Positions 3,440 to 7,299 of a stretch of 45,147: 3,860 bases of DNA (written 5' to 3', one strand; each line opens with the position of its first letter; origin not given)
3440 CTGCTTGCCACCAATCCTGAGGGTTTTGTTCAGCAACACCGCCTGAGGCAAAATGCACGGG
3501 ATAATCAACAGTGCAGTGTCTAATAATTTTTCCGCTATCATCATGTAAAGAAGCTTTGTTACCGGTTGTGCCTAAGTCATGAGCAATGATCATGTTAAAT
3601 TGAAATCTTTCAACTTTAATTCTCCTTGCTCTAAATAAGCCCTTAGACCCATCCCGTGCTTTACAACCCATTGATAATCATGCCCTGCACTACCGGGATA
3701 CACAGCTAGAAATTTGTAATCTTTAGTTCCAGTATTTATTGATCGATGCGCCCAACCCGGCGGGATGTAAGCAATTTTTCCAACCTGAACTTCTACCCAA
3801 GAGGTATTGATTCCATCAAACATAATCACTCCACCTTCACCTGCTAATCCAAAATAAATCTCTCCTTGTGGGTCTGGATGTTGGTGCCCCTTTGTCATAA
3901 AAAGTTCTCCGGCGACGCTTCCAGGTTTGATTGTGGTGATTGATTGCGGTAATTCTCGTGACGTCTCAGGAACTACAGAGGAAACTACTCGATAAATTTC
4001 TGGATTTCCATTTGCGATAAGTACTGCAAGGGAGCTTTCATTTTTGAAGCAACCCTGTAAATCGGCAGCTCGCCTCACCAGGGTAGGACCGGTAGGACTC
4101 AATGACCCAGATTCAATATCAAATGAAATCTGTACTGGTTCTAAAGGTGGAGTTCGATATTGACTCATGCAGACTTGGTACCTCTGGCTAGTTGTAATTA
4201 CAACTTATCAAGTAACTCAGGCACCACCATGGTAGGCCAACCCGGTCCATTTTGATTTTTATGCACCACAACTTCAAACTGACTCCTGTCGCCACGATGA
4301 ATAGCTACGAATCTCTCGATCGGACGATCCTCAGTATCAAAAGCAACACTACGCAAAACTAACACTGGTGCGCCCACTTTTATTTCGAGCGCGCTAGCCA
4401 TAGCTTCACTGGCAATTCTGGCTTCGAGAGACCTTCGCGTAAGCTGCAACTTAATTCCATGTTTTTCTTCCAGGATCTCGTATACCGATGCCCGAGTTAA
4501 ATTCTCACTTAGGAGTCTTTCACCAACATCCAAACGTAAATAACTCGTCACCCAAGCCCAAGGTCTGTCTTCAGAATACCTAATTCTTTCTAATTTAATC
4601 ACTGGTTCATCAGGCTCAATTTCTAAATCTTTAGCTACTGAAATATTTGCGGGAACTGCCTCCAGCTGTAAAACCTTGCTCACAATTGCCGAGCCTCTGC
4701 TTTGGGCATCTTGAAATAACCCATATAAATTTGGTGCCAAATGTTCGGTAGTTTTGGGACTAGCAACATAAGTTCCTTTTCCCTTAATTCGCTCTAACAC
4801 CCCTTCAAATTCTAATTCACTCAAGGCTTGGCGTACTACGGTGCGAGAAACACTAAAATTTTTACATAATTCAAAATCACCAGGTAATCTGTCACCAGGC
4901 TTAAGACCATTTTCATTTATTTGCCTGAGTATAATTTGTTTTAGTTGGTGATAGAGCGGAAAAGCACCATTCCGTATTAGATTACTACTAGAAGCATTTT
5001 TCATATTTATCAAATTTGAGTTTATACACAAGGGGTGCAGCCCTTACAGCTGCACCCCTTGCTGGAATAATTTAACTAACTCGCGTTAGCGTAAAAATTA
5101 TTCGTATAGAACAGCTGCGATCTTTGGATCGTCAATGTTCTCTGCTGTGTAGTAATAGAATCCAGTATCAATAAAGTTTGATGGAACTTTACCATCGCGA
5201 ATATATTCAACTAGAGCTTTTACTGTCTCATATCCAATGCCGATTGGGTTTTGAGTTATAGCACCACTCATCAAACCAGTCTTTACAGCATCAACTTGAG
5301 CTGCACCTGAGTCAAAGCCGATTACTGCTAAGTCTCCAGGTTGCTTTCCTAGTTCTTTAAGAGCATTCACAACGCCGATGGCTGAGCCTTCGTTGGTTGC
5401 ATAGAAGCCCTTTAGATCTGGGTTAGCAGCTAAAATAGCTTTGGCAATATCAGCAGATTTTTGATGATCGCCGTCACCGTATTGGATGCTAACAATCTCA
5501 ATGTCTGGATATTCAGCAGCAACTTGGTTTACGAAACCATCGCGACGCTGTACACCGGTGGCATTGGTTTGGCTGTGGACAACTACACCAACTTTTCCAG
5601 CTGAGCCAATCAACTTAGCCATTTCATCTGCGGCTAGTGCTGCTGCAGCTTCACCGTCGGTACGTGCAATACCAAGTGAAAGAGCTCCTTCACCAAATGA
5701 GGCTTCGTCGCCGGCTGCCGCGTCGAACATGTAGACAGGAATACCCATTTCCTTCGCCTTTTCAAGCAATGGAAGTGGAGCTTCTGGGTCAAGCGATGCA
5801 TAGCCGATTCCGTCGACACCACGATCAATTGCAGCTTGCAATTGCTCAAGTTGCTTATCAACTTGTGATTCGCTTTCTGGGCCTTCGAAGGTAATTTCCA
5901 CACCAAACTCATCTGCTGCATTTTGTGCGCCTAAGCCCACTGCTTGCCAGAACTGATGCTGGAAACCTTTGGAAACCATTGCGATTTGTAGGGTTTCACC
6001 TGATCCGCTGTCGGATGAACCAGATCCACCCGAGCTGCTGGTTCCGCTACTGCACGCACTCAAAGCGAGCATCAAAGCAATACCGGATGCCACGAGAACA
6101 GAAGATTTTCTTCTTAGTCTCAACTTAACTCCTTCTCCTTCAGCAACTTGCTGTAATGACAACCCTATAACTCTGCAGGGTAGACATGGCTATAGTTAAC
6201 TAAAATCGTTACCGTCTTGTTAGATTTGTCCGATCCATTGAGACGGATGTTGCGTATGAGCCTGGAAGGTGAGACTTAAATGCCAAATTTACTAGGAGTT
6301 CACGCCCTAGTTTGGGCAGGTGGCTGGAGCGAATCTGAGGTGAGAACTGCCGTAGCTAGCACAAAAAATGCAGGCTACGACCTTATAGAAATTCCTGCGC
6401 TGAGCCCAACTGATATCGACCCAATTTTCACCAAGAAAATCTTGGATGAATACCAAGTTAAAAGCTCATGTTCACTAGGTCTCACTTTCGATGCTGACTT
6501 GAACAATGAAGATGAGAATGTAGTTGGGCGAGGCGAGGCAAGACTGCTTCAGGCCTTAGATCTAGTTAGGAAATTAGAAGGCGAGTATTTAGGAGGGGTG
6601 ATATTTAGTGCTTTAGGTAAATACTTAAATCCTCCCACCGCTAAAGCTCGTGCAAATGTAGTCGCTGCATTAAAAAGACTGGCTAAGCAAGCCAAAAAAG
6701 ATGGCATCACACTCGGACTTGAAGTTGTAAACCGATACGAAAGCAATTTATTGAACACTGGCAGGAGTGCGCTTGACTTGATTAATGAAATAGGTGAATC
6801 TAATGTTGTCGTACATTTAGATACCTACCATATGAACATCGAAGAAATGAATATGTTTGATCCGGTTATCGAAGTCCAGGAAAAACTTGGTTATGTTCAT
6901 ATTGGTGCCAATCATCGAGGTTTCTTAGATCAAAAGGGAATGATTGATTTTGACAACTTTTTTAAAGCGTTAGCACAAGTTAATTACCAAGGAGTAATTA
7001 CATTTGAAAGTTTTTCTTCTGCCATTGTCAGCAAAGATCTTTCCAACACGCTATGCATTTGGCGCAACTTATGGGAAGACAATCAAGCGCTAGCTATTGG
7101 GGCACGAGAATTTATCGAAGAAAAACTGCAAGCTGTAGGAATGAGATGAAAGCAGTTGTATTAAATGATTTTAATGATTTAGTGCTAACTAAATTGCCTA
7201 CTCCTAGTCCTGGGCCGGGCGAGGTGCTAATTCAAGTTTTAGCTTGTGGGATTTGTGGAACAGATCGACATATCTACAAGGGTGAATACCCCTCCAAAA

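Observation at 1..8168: Unassigned sugar catabolic cluster combining an archaeal-type cupin PGI, FGGY kinase, two dehydrogenases, a PTE-like lactonase, a ketose 3-epimerase and a polyol dehydrogenase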

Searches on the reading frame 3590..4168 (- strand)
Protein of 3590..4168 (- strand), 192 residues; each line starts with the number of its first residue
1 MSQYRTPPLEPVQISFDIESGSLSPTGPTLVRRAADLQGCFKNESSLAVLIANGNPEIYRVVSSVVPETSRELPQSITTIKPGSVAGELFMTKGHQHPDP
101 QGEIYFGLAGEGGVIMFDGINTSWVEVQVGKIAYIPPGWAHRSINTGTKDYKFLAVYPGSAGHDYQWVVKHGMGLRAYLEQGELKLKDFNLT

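Call 6: search_protein_families(library=pfam, proteins=[window:3590-4168:-], max_evalue=0.01)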
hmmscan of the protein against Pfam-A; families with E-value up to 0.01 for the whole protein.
window:3590-4168:- (192 aa): 2 families
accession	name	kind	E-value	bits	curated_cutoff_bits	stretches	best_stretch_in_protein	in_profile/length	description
PF06560.17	GPI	-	2.6e-21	76.1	20.7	1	31-183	1-170/182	Glucose-6-phosphate isomerase (GPI)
PF07883.17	Cupin_2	-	2.9e-09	36.9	27.2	1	79-157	4-70/70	Cupin domain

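Call 7: search_protein_families(library=ncbifam, proteins=[window:3590-4168:-], max_evalue=0.01)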
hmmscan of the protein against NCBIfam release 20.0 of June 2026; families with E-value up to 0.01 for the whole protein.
window:3590-4168:- (192 aa): 1 family
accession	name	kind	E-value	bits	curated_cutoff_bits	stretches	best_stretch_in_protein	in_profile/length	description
TIGR03404.1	bicupin_oxalic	subfamily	4e-05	22.9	254.2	1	60-158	232-324/367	bicupin, oxalate decarboxylase family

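Call 27: search_solved_structures(query=window:3590-4168:-, max_evalue=0.001, show_alignments=2)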
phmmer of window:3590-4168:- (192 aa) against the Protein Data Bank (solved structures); distinct sequences matched with E-value up to 0.001: 10.
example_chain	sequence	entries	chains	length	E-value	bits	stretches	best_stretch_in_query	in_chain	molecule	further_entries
1j3p_A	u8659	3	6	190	1.8e-36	129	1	10-188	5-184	Phosphoglucose Isomerase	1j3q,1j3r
4luk_A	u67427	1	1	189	1.7e-33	119.3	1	10-188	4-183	Glucose-6-phosphate isomerase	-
2gc0_A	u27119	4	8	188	2.2e-33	118.9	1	10-188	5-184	Glucose-6-phosphate isomerase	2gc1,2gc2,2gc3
1x7n_A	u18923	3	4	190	2.3e-33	118.9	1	10-188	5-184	Glucose-6-phosphate isomerase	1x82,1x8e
4lta_A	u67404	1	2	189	2.3e-33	118.8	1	10-188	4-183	Glucose-6-phosphate isomerase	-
1qxj_A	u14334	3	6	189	2.4e-33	118.8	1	10-188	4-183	Glucose-6-phosphate isomerase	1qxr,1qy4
4lul_A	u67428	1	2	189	1.6e-32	116.1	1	10-188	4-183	Glucose-6-phosphate isomerase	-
4lum_A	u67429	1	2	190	4.1e-32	114.8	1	10-188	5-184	Glucose-6-phosphate isomerase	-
3sxw_A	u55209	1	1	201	2.4e-27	99.2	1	10-188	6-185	Glucose-6-phosphate isomerase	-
2vqa_A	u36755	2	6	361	0.00042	23.4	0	91-158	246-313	SLL1358 PROTEIN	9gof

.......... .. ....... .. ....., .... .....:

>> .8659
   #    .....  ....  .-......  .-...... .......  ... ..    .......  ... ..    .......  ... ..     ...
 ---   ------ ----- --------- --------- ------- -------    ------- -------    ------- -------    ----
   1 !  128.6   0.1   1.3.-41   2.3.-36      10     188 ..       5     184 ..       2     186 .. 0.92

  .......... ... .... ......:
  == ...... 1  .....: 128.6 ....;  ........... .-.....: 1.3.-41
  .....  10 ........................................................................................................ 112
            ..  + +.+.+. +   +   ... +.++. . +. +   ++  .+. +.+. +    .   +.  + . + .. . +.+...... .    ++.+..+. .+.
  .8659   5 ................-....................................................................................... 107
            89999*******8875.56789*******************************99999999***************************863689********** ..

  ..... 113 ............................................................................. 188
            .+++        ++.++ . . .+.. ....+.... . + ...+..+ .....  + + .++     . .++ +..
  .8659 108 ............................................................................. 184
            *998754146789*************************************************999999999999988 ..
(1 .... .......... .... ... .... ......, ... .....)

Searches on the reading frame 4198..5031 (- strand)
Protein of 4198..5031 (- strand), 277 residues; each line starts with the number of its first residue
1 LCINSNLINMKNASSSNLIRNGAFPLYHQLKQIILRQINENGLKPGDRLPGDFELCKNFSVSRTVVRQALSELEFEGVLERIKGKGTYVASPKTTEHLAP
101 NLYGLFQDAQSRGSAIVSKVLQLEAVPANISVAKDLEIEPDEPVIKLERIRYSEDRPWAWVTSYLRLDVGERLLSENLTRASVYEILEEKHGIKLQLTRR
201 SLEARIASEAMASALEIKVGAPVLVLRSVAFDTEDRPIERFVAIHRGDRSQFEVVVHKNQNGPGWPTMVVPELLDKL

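Call 6: search_protein_families(library=pfam, proteins=[window:4198-5031:-], max_evalue=0.01)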
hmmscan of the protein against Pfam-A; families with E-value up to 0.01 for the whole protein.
window:4198-5031:- (277 aa): 4 families
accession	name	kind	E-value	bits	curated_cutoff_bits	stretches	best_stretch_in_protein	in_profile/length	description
PF07702.18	UTRA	-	2.8e-35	121.6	23.8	1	112-249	2-139/141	UTRA domain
PF00392.27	GntR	-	8.9e-18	64.2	27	1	26-89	1-64/64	Bacterial regulatory proteins, gntR family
PF14502.12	HTH_41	-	0.00019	21.2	25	1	44-89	1-48/48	Helix-turn-helix domain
PF08279.18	HTH_11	-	0.004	17.4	25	0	54-85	20-52/55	HTH domain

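Call 7: search_protein_families(library=ncbifam, proteins=[window:4198-5031:-], max_evalue=0.01)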
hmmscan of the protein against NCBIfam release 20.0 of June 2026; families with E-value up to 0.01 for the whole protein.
window:4198-5031:- (277 aa): 26 families (the best 25 are shown)
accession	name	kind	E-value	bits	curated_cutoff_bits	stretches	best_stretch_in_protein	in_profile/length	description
NF008491.0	PRK11402.1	subfamily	3.9e-38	131.3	269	1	22-252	8-236/243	GntR family transcriptional regulator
NF052441.1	TransRegRv0792c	equivalog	2.6e-34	118.6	400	1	19-264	10-254/260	Rv0792c family HTH-type transcriptional regulator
NF041547.1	GntR_LSA1692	equivalog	7.4e-34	117.4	275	1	26-258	2-232/233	GntR family transcriptional regulator, LSA1692 subfamily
TIGR02018.2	his_ut_repres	equivalog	3.6e-33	114.8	220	1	27-253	1-223/226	histidine utilization transcriptional repressor HutC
TIGR02325.1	C_P_lyase_phnF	equivalog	3.1e-31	108.7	156.8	1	25-254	8-236/238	phosphonate metabolism transcriptional regulator PhnF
TIGR03337.1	phnR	equivalog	3.1e-29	102.3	296.75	1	27-256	3-230/231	phosphonate utilization transcriptional regulator PhnR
NF007292.0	PRK09764.1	equivalog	2.4e-27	95.7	281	1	23-260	3-238/240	GntR family transcriptional regulator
TIGR02404.1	trehalos_R_Bsub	equivalog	5.9e-25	88.3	211.95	1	27-252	2-227/233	trehalose operon repressor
NF011575.0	PRK14999.1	equivalog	2.1e-18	66.5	424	1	20-231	7-215/241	histidine utilization repressor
NF007486.0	PRK10079.1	equivalog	7.1e-17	61.9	363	1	27-252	13-237/241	phosphonate metabolism transcriptional regulator PhnF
NF052282.1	PLP_TF_PdxR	equivalog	8.1e-14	51.5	320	1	25-100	1-76/448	MocR-like pyridoxine biosynthesis transcription factor PdxR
NF047563.1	modulin_PmtR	equivalog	3.8e-12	46.3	200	1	21-91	8-78/125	PSM export ABC transporter transcriptional regulator PmtR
NF007001.0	PRK09464.1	equivalog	2.1e-11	43.9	330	1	35-108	20-92/254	pyruvate dehydrogenase complex transcriptional repressor PdhR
NF007741.0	PRK10421.1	equivalog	3.8e-11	42.8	311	1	29-93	11-75/262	transcriptional regulator LldR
NF052290.2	MocR_like_YczR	exception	4.3e-11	42.2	487.4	1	22-98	16-92/458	MocR-like transcription factor YczR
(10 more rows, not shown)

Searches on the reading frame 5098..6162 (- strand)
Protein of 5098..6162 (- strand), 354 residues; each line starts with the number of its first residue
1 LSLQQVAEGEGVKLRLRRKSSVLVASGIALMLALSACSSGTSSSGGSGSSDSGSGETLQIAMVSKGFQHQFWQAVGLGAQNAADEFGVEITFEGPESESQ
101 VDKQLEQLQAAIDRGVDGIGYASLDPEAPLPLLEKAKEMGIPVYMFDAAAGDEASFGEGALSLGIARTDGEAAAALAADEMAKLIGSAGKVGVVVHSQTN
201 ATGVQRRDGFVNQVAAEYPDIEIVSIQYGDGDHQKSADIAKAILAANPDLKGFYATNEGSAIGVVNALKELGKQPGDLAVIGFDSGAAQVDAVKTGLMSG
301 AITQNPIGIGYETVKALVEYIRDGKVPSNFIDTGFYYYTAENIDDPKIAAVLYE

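Call 6: search_protein_families(library=pfam, proteins=[window:5098-6162:-], max_evalue=0.01)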
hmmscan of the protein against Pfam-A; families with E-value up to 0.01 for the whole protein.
window:5098-6162:- (354 aa): 3 families
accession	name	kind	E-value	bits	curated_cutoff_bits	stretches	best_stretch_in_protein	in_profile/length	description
PF13407.12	Peripla_BP_4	-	3.2e-55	187.9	35.1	1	60-322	1-255/258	Periplasmic binding protein domain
PF00532.27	Peripla_BP_1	-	8.1e-18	65.3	22.2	1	59-331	3-272/281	Periplasmic binding proteins and sugar binding domain of LacI family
PF13377.12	Peripla_BP_3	-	8.4e-11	42.7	26.5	1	191-328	12-152/167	Periplasmic binding protein-like domain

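Call 7: search_protein_families(library=ncbifam, proteins=[window:5098-6162:-], max_evalue=0.01)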
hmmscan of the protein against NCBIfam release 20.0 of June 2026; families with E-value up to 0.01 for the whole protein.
window:5098-6162:- (354 aa): 20 families
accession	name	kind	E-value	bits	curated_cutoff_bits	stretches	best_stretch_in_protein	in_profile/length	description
NF007254.0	PRK09701.1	equivalog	1.4e-35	123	335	1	37-326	20-292/311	D-allose transporter substrate-binding protein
TIGR02637.1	RhaS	equivalog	3.7e-28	98.6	342.25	1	60-319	1-254/302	rhamnose ABC transporter substrate-binding protein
NF007936.0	PRK10653.1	equivalog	1.6e-21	76.9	337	1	59-326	28-282/295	ribose ABC transporter substrate-binding protein RbsB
NF011937.0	PRK15408.1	equivalog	3.8e-21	75.3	384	1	47-297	28-259/340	autoinducer 2 ABC transporter substrate-binding protein LsrB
NF052284.1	rhzpin_SBP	equivalog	2.5e-19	69.5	420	1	59-341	2-275/289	rhizopine catabolism ABC transporter substrate-binding protein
NF041827.1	YtfQ_transport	equivalog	6.6e-18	64.7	510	1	79-342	47-307/320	galactofuranose ABC transporter, galactofuranose-binding protein YtfQ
NF047341.1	lactose_RbsR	equivalog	1.8e-09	37.4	382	1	88-326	93-311/331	ribose utilization transcriptional repressor RbsR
NF008185.0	PRK10936.1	equivalog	2.9e-09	36.3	200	1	62-328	52-306/346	TMAO reductase system periplasmic protein TorT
TIGR02634.1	xylF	equivalog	9.9e-08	31.9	389.55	1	66-298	7-232/302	D-xylose ABC transporter substrate-binding protein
NF011924.1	PRK15395.1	equivalog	3e-07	29.8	420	1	96-310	63-285/329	galactose/glucose ABC transporter substrate-binding protein MglB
NF040907.2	ChvE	equivalog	5.4e-07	29.1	460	1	71-147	12-86/324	multiple monosaccharide ABC transporter substrate-binding protein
NF052440.1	TransRegGNTRPSEAE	equivalog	8.1e-06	25.1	400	1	158-337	155-327/333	HTH-type transcriptional regulator GntR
TIGR02955.1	TMAO_TorT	equivalog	1.8e-05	24.2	310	1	68-274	10-205/295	TMAO reductase system periplasmic protein TorT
NF007075.0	PRK09526.1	subfamily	7.5e-05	21.8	340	1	219-287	210-279/358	LacI family DNA-binding transcriptional regulator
NF047913.1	TransRegIdnR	equivalog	9.7e-05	21.8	500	1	196-342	187-330/331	DNA-binding transcriptional regulator IdnR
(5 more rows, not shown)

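Call 25: search_solved_structures(query=window:5098-6162:-, max_evalue=1e-10)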
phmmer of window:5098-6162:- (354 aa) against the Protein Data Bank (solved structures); distinct sequences matched with E-value up to 1e-10: 62 (the best 60 are shown).
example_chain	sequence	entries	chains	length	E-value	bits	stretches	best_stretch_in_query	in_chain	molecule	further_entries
4kqc_A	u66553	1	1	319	1.6e-39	139.4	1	59-354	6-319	Periplasmic binding protein/LacI transcriptional regulator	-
4wut_A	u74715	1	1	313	9.5e-39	136.9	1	59-353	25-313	ABC transporter substrate binding protein (Ribose)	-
5dkv_A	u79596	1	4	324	1.2e-33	120.1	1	57-353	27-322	ABC transporter substrate binding protein (Ribose)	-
6sw4_A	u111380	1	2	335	2.3e-31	112.7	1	65-344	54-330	Arabinose binding protein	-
4rxt_A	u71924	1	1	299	4.8e-29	105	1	60-352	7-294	Sugar ABC transporter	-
3g1w_A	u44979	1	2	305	1.3e-27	100.3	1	69-318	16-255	Sugar ABC transporter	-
2qvc_A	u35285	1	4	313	3.5e-27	98.9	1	58-318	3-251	Sugar ABC transporter, periplasmic sugar-binding protein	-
2h3h_A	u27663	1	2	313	5.8e-27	98.2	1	59-318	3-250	Sugar ABC transporter, periplasmic sugar-binding protein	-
5hqj_A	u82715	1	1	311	8e-27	97.7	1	58-343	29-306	Periplasmic binding protein/LacI transcriptional regulator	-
8wl5_A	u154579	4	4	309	1.2e-26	97.2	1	47-326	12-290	Allose ABC transporter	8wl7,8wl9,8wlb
3c6q_B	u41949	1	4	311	3.2e-26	95.8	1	59-318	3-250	Sugar ABC transporter, periplasmic sugar-binding protein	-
5dte_A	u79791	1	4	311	1.7e-25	93.3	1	56-328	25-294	Monosaccharide-transporting ATPase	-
9jwo_A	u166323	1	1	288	1.9e-24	89.9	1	60-326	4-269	MSD1-apo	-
9jwl_A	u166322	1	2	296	2.1e-24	89.8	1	60-326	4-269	MSD1-holo chainA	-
2ioy_A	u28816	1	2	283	5.9e-24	88.3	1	61-344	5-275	Periplasmic sugar-binding protein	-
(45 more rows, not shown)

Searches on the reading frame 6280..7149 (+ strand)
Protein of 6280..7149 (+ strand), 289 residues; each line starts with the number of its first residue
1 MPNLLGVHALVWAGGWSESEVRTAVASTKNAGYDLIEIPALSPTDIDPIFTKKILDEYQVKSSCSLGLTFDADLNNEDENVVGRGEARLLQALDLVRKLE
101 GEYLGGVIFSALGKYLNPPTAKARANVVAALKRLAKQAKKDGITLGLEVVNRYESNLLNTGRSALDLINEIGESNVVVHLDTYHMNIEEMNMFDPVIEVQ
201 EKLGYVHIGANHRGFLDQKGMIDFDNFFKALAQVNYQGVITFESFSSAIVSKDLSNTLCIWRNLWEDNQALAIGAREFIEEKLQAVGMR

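Call 6: search_protein_families(library=pfam, proteins=[window:6280-7149:+], max_evalue=0.01)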
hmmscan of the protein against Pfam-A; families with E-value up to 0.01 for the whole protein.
window:6280-7149:+ (289 aa): 1 family
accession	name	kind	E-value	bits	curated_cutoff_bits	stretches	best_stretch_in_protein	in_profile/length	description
PF01261.30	AP_endonuc_2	-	9.2e-33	114.4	31.1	1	28-248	4-233/249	Xylose isomerase-like TIM barrel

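Call 7: search_protein_families(library=ncbifam, proteins=[window:6280-7149:+], max_evalue=0.01)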
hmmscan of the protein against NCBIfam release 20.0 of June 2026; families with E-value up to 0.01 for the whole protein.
window:6280-7149:+ (289 aa): 11 families
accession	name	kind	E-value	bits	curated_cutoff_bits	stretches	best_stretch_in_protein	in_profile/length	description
NF051856.1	PsicseEpim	equivalog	1.7e-45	156.1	300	1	5-270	3-269/287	D-psicose 3-epimerase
NF041099.2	keto_glucon_epim_IolO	equivalog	5.7e-32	111.1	300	1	20-244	22-246/269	5-keto-L-gluconate epimerase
TIGR03234.1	OH-pyruv-isom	equivalog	4.6e-18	65.5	353.45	1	119-244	113-240/254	hydroxypyruvate isomerase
NF043033.1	OxoTetrIsom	equivalog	8.3e-15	55.2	325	1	120-243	111-236/251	2-oxo-tetronate isomerase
NF007444.0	PRK09997.1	equivalog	9.9e-13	48.1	465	1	122-243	117-240/258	hydroxypyruvate isomerase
NF009688.0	PRK13209.1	subfamily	7.4e-11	41.6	317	1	66-288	78-282/286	L-ribulose-5-phosphate 3-epimerase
NF007360.0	PRK09856.1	equivalog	6.7e-09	35.7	305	1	19-245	13-249/276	fructoselysine 3-epimerase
TIGR00542.1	hxl6Piso_put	equivalog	1.4e-07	31.2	272.15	1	74-284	81-273/279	L-ribulose-5-phosphate 3-epimerase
NF007441.0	PRK09989.1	equivalog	2.3e-06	27.5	412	1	154-249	151-246/258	HPr family phosphocarrier protein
TIGR04379.1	myo_inos_iolE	equivalog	6.7e-05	22.6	290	0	21-208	25-209/290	myo-inosose-2 dehydratase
NF009689.0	PRK13210.1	subfamily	0.00012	21.4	200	1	108-249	113-261/286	L-ribulose-5-phosphate 3-epimerase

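Call 28: search_solved_structures(query=window:6280-7149:+, max_evalue=1e-10, show_alignments=1)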
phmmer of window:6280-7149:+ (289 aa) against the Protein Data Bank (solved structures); distinct sequences matched with E-value up to 1e-10: 24.
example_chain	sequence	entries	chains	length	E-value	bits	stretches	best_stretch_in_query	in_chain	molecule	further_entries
7cj9_A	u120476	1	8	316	2.3e-86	292.5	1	5-286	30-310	Epimerase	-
7cj4_A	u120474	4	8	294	1.2e-85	290.2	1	6-282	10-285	Epimerase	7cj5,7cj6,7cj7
7cj8_A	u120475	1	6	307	2e-85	289.4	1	6-282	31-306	Epimerase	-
8yeb_A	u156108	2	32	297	9.5e-83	280.7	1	2-286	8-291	Ketose 3-epimerase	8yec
5zfs_A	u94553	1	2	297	2.2e-82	279.5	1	5-286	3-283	D-allulose-3-epimerase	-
3vyl_A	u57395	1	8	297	1.3e-66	227.8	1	5-283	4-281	L-ribulose 3-epimerase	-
7dz5_A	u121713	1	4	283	4.1e-48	167.1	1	5-287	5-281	D-tagatose 3-epimerase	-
7dz2_A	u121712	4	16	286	4.1e-48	167.1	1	5-287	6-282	D-tagatose 3-epimerase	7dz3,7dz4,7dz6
7erm_A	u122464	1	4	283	4e-44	154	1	5-265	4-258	D-tagatose 3-epimerase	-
7ern_A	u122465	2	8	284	4e-44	154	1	5-265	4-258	D-tagatose 3-epimerase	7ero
8xiv_A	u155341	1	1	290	8.6e-28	100.4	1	6-265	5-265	D-tagatose 3-epimerase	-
8xix_A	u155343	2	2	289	9.1e-28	100.4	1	6-265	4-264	D-tagatose 3-epimerase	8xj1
4pgl_A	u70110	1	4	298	2.2e-27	99.1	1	4-266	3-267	D-tagatose 3-epimerase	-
4q7i_A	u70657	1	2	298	5.6e-27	97.8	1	3-266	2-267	D-tagatose 3-epimerase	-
4pfh_A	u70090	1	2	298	7e-26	94.2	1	3-266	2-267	D-tagatose 3-epimerase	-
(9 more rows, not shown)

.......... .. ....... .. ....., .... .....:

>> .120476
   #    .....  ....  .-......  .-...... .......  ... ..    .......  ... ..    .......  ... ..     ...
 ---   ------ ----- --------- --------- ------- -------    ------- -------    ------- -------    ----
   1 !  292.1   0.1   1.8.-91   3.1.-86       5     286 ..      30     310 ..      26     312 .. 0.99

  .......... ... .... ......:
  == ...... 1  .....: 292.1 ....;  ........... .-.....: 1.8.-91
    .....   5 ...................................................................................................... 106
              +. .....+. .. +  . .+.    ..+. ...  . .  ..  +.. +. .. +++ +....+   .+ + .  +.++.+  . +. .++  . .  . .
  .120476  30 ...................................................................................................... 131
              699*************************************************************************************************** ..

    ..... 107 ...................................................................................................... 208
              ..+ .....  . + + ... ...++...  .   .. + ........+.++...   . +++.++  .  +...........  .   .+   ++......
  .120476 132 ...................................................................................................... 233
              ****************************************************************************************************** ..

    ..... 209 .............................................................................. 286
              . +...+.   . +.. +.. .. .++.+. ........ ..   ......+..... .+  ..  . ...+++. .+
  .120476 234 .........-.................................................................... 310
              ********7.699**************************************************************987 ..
